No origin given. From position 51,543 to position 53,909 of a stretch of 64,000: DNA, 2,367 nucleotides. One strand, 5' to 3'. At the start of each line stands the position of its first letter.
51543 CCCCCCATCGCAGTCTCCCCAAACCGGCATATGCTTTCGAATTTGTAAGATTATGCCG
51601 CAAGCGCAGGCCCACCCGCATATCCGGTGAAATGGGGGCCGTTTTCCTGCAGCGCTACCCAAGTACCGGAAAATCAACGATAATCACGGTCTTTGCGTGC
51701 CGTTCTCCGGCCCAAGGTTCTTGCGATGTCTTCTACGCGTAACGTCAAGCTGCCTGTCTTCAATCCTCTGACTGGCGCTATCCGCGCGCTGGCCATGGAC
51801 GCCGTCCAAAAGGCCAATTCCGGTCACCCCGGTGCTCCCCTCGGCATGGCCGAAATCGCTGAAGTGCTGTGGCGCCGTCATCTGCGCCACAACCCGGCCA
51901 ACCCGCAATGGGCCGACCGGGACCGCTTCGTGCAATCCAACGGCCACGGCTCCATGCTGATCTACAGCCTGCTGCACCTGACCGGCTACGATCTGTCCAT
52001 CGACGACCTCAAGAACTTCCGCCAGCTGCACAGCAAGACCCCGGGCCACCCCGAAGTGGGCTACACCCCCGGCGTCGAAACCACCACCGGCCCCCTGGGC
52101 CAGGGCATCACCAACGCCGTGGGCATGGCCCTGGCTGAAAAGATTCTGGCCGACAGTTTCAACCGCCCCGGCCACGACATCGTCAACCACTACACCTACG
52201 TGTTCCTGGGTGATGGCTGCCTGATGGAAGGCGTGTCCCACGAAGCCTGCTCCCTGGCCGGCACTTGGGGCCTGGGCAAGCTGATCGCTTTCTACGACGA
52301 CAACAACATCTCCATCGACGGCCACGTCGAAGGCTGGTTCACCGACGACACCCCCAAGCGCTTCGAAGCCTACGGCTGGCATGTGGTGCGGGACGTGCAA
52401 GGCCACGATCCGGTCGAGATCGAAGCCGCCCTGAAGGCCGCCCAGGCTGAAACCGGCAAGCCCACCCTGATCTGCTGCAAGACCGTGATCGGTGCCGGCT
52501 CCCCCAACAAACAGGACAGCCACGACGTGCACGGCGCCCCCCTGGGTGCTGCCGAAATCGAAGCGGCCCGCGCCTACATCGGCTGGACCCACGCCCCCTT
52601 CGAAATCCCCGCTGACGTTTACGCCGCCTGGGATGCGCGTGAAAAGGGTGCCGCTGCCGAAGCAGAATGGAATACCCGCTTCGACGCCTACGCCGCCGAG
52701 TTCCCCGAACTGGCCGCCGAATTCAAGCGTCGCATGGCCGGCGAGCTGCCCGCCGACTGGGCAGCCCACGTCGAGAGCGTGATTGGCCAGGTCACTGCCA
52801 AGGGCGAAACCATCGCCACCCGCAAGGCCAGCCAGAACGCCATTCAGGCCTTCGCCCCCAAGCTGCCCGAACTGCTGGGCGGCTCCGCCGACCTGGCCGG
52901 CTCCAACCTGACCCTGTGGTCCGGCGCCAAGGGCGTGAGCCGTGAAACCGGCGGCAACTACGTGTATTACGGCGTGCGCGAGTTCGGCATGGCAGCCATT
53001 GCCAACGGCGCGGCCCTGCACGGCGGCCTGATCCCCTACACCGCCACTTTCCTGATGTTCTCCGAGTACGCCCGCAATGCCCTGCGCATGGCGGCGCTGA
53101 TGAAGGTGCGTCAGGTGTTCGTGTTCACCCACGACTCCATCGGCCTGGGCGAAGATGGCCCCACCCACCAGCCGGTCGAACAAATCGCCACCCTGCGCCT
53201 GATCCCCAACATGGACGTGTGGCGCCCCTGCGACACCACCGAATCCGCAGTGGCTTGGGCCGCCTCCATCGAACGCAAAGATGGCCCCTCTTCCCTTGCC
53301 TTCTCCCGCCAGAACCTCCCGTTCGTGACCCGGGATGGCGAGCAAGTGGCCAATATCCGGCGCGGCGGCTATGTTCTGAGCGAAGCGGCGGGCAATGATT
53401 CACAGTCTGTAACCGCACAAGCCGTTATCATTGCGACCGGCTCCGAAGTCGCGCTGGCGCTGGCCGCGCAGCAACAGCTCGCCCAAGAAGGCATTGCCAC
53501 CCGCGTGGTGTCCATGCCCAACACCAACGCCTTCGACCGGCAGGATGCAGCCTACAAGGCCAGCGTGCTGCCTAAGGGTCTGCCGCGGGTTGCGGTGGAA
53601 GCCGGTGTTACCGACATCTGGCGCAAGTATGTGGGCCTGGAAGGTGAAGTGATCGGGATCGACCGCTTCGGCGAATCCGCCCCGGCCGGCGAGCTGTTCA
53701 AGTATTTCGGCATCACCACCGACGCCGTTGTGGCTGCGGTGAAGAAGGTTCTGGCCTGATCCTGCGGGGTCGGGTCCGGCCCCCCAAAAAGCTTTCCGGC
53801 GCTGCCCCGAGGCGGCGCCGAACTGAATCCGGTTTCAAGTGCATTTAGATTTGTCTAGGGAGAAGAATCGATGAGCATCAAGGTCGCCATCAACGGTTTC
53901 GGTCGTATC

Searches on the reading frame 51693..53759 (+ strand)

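Call 91: search_protein_families(library=pfam, proteins=[window:51693-53759:+], max_evalue=0.00001)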
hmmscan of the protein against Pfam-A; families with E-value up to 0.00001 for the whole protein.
window:51693-53759:+ (688 aa): 4 families
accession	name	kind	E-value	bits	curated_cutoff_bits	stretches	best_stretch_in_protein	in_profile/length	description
PF00456.26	Transketolase_N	-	2.7e-165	549.7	22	1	28-353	7-334/334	Transketolase, thiamine diphosphate binding domain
PF02779.29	Transket_pyr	-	9.1e-56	188.7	27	1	373-543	2-173/174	Transketolase, pyrimidine binding domain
PF22613.1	Transketolase_C_1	-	1.1e-40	138.8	27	1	558-675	1-113/113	Transketolase-like TK C-terminal domain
PF02780.25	Transketolase_C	-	8.5e-16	58.4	25.9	1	576-679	11-124/124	Transketolase, C-terminal domain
